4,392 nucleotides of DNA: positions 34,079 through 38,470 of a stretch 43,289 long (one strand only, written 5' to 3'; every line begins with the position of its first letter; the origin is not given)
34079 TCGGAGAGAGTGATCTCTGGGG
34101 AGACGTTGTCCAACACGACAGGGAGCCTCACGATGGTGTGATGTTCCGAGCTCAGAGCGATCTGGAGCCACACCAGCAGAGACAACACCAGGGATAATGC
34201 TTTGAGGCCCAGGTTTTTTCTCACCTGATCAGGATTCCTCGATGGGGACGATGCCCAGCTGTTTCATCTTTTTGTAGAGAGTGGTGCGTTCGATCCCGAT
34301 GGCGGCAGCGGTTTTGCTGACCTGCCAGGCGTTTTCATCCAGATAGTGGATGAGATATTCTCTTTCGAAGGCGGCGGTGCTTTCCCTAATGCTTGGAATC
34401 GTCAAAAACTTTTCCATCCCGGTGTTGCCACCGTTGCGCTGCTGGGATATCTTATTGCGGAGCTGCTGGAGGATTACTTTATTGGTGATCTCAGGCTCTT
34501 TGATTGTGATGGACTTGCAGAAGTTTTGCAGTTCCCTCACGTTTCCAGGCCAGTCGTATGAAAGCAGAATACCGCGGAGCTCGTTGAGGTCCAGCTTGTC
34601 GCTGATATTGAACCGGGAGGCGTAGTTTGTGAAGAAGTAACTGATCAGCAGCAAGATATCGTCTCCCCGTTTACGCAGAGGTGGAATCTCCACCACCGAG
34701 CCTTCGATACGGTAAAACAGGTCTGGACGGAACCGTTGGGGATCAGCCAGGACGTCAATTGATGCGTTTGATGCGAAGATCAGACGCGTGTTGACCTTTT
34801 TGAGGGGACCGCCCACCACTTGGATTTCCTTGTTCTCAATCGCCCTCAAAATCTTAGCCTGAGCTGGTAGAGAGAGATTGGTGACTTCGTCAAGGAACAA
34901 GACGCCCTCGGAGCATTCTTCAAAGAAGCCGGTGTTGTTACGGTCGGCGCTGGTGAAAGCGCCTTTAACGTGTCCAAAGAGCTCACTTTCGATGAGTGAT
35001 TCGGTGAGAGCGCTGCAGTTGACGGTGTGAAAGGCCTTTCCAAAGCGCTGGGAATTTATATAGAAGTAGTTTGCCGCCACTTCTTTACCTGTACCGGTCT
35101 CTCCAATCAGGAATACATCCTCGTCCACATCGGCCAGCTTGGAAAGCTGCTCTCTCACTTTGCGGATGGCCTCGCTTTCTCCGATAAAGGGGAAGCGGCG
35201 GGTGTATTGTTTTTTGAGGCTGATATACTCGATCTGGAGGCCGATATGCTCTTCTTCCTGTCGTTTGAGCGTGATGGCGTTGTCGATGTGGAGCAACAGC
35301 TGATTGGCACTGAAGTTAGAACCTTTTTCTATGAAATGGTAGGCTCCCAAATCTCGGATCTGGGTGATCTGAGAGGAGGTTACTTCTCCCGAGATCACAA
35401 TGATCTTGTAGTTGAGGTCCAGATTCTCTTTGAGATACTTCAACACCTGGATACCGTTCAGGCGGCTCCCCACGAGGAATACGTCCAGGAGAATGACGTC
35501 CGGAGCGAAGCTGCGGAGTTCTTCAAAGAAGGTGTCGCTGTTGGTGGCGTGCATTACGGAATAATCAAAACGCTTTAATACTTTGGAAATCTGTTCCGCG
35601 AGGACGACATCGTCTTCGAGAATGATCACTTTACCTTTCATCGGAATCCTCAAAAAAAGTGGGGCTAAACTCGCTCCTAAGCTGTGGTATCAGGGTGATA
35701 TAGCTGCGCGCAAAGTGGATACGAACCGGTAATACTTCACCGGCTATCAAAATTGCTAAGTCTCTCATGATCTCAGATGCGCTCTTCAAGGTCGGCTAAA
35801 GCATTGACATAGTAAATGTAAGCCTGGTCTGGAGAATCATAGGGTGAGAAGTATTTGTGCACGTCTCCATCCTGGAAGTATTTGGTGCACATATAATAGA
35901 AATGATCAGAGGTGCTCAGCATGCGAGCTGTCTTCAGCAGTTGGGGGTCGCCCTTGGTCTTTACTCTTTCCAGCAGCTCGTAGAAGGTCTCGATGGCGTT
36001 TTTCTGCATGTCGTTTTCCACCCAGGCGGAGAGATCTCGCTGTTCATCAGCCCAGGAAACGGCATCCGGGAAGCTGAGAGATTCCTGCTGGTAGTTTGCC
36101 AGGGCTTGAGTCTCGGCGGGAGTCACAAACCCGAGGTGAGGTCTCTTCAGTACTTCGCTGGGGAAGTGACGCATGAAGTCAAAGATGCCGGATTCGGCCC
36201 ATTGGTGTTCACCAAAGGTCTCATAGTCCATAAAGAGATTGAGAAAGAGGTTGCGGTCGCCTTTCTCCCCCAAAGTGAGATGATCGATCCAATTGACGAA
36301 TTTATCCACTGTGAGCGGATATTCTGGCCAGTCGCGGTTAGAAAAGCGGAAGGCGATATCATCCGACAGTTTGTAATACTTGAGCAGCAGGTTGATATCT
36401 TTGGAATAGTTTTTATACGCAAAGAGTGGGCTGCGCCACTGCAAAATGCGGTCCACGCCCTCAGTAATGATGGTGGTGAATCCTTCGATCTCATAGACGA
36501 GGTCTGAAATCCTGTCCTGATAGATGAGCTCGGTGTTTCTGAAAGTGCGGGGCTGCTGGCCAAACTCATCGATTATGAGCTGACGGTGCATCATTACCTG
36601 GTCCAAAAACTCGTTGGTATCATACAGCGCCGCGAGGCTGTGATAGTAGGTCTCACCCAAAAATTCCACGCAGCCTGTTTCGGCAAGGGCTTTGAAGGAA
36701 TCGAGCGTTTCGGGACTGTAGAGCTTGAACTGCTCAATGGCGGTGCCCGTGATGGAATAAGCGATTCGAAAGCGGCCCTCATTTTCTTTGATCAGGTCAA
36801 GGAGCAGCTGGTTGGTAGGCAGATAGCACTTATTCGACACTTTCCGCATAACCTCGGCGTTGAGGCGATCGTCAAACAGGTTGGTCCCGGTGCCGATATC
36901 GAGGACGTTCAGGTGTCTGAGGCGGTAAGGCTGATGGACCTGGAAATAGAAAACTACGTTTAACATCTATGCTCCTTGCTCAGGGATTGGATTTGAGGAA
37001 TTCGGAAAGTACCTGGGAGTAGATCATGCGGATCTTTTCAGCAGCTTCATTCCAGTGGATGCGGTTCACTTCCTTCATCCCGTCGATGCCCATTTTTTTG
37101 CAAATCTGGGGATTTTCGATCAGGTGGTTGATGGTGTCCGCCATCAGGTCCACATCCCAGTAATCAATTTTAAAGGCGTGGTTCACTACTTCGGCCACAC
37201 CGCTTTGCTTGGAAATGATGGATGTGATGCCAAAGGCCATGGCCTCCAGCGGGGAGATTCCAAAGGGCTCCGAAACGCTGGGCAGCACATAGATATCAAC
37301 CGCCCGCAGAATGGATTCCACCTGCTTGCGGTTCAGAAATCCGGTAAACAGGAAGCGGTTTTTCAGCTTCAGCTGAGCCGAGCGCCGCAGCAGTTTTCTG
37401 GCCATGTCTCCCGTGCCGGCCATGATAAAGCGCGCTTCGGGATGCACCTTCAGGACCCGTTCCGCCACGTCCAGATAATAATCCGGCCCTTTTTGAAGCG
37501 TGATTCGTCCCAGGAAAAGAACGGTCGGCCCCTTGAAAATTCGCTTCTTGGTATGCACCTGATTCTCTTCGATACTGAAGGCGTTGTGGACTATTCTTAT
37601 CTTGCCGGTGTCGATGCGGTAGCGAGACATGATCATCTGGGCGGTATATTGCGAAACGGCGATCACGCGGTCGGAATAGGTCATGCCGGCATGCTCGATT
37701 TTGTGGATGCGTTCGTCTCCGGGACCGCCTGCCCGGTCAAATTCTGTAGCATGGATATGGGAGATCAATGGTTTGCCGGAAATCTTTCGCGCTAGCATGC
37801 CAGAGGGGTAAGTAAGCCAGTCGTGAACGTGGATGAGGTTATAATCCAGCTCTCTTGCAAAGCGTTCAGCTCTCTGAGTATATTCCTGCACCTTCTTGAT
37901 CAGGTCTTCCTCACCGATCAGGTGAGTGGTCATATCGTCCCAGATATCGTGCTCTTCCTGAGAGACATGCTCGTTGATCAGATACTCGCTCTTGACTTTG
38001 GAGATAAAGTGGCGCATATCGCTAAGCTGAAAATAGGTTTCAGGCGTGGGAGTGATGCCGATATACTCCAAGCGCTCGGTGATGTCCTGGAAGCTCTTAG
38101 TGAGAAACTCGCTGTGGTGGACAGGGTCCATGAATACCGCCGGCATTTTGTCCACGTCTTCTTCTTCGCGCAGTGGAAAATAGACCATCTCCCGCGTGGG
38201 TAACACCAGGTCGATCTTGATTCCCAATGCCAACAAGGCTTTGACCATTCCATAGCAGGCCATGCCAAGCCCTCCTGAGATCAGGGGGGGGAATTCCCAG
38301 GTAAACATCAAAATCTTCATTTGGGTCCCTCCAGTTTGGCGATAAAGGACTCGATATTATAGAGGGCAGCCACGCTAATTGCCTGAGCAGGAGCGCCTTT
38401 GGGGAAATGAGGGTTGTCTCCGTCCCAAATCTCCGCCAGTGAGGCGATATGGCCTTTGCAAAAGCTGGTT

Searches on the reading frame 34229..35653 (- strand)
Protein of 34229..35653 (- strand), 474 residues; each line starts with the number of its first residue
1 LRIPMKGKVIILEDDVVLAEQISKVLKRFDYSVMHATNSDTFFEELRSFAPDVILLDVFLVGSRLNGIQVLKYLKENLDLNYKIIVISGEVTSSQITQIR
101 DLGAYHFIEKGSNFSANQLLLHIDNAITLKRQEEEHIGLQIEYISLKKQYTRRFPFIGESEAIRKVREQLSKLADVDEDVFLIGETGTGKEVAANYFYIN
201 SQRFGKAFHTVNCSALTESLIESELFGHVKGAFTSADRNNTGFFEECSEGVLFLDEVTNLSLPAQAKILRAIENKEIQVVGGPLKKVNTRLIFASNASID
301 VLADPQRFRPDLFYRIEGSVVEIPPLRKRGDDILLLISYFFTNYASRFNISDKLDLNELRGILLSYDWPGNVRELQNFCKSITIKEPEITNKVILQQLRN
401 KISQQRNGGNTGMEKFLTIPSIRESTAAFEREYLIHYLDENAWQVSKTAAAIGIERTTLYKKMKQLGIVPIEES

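Call 47: search_protein_families(library=pfam, proteins=[window:34229-35653:-], max_evalue=0.001)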
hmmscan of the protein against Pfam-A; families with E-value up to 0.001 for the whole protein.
window:34229-35653:- (474 aa): 7 families
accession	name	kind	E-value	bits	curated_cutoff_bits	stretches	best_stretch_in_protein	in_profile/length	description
PF00158.32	Sigma54_activat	-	6e-51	172.9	20.2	1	157-318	2-164/168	Sigma-54 interaction domain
PF14532.12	Sigma54_activ_2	-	6e-19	69.1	25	1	157-326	1-138/138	Sigma-54 interaction domain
PF00072.30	Response_reg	-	1.1e-15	58.2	30.2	1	9-113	1-102/111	Response regulator receiver domain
PF25601.1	AAA_lid_14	-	1.7e-15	57.1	27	1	327-409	1-81/87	AAA+ ATPase lid domain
PF02954.25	HTH_8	-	2.6e-11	43.5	22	1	428-466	4-42/42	Bacterial regulatory protein, Fis family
PF07728.20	AAA_5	-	5.3e-08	33.4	22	1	179-296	1-122/139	AAA domain (dynein-related subfamily)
PF00004.35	AAA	-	5.7e-05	24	21.2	1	180-307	1-119/131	ATPase family associated with various cellular activities (AAA)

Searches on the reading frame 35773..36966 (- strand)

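Call 47: search_protein_families(library=pfam, proteins=[window:35773-36966:-], max_evalue=0.001)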
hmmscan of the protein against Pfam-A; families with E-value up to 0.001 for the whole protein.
window:35773-36966:- (397 aa): 1 family
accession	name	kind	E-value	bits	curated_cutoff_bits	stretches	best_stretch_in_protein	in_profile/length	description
PF03065.20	Glyco_hydro_57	-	1.4e-72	245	21.2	1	5-287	1-279/291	Glycosyl hydrolase family 57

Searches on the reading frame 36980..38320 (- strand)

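Call 47: search_protein_families(library=pfam, proteins=[window:36980-38320:-], max_evalue=0.001)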
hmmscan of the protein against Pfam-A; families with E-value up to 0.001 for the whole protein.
window:36980-38320:- (446 aa): 6 families
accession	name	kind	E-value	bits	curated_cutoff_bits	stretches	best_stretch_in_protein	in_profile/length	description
PF00534.26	Glycos_transf_1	-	8.3e-34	117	26.4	1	263-412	14-167/172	Glycosyl transferases group 1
PF13692.12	Glyco_trans_1_4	-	1.5e-27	97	27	1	265-403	2-142/142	Glycosyl transferases group 1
PF13439.12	Glyco_transf_4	-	2.3e-20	73.7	28.5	1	147-251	60-169/170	Glycosyltransferase Family 4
PF08323.17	Glyco_transf_5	-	1.6e-18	67.8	22.7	1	2-234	1-228/239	Starch synthase catalytic domain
PF13579.12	Glyco_trans_4_4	-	6.1e-13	49.8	29.7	1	146-246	58-157/158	Glycosyl transferase 4-like domain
PF20706.3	GT4-conflict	-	9.6e-12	45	26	1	201-383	132-324/385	Family 4 Glycosyltransferase in conflict systems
